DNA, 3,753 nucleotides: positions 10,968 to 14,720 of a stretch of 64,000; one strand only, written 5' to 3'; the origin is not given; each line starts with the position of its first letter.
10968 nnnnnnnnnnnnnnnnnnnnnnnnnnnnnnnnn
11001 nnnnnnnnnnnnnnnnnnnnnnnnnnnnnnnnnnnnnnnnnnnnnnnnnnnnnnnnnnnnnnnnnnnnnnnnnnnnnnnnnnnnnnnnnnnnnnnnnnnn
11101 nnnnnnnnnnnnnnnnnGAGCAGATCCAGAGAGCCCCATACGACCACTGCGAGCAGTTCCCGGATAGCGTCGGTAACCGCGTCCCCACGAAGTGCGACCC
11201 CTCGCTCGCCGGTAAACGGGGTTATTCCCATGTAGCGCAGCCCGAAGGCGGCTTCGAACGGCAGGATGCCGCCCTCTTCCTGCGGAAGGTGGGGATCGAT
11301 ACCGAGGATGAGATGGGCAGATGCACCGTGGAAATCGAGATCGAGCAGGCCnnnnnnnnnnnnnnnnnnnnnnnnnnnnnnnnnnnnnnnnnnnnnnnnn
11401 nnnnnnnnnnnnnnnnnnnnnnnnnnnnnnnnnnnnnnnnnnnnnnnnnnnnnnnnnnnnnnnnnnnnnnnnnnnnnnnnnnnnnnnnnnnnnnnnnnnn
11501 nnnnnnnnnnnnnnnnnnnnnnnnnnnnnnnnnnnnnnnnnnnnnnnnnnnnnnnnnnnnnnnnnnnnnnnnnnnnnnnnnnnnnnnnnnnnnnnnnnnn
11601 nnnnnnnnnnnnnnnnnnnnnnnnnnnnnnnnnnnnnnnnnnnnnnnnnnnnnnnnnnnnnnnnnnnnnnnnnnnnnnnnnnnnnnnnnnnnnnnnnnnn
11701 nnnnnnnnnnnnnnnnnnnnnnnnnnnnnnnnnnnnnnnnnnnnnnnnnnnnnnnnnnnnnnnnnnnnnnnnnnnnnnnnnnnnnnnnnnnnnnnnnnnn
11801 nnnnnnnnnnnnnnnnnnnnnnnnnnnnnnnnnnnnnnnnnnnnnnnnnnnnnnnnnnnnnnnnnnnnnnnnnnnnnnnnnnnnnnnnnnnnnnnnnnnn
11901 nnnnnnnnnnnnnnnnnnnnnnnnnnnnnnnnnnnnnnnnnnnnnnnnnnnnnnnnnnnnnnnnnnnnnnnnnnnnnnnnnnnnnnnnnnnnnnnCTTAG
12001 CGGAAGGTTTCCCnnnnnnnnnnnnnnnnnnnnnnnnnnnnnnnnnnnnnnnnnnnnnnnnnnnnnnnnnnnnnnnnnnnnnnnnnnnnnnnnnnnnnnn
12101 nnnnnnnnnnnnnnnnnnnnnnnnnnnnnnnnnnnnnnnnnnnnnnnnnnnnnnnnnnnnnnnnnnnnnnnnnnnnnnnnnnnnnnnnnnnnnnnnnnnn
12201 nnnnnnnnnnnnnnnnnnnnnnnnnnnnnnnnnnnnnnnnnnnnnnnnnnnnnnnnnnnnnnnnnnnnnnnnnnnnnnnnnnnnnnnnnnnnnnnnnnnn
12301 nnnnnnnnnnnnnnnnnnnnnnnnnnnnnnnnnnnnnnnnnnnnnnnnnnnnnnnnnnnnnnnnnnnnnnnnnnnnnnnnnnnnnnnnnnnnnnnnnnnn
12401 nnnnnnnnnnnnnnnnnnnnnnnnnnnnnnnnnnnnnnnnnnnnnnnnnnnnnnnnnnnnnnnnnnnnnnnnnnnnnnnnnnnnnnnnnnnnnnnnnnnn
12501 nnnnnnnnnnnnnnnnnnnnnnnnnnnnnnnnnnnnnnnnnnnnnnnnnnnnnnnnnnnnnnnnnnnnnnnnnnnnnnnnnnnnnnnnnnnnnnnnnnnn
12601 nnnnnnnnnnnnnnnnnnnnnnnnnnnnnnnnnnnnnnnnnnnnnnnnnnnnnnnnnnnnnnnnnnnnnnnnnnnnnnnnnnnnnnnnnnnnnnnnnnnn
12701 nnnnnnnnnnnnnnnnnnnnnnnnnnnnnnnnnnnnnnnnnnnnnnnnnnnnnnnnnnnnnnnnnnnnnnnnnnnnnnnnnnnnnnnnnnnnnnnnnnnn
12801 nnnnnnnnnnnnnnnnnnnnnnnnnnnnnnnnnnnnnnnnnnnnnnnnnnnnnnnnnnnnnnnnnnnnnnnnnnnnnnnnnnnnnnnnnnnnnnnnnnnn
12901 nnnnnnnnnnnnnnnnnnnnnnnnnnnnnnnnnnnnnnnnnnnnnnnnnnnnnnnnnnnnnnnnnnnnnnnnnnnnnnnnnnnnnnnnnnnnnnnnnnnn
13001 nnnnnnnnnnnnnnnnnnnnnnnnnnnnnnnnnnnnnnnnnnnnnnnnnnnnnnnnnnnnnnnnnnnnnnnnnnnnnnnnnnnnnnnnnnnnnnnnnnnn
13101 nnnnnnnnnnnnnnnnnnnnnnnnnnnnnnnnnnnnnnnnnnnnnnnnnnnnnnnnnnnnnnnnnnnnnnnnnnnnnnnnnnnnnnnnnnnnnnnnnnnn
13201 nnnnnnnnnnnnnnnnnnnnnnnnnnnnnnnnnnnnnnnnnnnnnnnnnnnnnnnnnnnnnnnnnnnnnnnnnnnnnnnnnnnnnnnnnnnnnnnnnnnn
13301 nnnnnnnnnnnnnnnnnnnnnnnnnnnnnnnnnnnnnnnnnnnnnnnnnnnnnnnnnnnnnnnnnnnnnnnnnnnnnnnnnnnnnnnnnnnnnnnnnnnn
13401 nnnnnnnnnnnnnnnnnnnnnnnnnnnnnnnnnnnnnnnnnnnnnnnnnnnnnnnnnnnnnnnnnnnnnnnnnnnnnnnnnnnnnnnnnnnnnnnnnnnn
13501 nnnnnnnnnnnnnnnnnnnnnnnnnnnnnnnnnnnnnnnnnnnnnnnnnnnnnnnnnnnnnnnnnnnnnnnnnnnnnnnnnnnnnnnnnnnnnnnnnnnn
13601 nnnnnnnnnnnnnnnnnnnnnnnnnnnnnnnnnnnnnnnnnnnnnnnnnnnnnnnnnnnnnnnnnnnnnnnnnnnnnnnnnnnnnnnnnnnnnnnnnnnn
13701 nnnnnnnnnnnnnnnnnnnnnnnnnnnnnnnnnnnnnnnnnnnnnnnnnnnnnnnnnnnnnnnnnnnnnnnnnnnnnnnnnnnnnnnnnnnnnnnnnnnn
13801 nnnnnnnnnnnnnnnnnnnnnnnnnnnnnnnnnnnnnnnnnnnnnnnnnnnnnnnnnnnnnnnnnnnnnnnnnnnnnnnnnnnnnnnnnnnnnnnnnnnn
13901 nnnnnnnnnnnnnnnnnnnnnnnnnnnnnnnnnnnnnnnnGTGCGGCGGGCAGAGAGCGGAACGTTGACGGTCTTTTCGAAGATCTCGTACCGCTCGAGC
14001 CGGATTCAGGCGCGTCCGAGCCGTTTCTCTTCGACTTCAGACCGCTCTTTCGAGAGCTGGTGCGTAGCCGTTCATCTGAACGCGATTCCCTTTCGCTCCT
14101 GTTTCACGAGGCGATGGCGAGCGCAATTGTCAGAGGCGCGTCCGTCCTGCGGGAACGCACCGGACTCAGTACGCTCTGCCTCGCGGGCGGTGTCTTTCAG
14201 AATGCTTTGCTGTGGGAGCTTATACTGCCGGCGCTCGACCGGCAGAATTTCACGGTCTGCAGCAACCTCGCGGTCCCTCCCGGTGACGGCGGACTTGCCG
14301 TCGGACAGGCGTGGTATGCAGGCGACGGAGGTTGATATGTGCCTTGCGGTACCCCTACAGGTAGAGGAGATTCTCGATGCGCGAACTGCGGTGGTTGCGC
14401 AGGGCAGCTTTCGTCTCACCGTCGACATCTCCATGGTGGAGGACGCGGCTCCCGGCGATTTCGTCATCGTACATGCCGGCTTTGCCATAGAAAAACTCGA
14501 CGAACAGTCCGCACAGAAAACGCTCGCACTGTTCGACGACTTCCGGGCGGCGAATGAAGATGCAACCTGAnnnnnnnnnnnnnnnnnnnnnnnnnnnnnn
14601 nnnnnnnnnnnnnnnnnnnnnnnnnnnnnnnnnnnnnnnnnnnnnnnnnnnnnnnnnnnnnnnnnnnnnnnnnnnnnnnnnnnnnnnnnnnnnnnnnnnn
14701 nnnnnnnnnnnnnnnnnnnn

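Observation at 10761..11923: hypA is translationally coupled to an Mrp/MinD-type ATPase instead of a canonical GTPase hypB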

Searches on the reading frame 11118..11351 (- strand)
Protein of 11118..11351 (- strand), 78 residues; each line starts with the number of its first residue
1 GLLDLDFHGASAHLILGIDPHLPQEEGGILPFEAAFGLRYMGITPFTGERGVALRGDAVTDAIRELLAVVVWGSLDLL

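Call 52: find_related_loci(query=A4, collection=metagenome_contigs, flank=10000)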
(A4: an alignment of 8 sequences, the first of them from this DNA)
Query A4 (78 aa) in metagenome_contigs; peptide patterns used: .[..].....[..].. (x = any residue, [..] = any of these).
244 stretches matched a pattern; 146 encode a relative of the query (tblastn E <= 1e-3); the best 80 are kept; 80 distinct loci.
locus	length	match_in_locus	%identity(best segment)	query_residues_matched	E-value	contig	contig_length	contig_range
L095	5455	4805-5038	100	1-78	2e-48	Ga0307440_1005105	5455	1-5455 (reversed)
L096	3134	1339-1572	100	1-78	3e-48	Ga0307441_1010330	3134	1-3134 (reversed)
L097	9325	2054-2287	73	1-78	9e-35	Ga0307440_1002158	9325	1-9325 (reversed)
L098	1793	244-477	73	1-78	9e-35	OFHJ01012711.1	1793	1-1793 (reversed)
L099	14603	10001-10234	73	1-78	8e-35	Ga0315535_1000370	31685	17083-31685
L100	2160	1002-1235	65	1-78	2e-29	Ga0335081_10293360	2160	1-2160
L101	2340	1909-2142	65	1-78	2e-29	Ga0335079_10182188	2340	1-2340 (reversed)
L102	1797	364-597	62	1-78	1e-28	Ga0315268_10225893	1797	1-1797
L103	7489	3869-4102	62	1-78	4e-28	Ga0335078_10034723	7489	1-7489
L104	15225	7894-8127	62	1-78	8e-28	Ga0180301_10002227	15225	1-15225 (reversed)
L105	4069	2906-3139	64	1-78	1e-27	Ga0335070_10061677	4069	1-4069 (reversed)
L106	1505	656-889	60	1-78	6e-27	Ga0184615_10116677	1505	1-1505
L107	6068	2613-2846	59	1-78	3e-26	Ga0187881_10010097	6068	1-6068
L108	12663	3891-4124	60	1-78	4e-26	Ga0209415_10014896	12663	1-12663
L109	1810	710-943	60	1-78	5e-26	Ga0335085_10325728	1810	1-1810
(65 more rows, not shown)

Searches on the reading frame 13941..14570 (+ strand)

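Call 6: search_protein_families(library=ncbifam, proteins=[window:13941-14570:+])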
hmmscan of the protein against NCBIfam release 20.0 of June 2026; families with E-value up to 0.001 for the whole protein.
window:13941-14570:+ (209 aa): 3 families
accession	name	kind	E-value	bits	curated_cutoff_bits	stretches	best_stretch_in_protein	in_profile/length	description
TIGR00074.1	hypC_hupF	subfamily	1.6e-18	66.4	48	1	133-206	1-73/80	HypC/HybG/HupF family hydrogenase formation chaperone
NF007721.0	PRK10413.1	equivalog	1.4e-06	28.1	115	1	133-197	1-71/87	hydrogenase maturation factor HybG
NF007712.0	PRK10409.1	equivalog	3.7e-06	27.1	136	1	133-200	1-73/90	HypC/HybG/HupF family hydrogenase formation chaperone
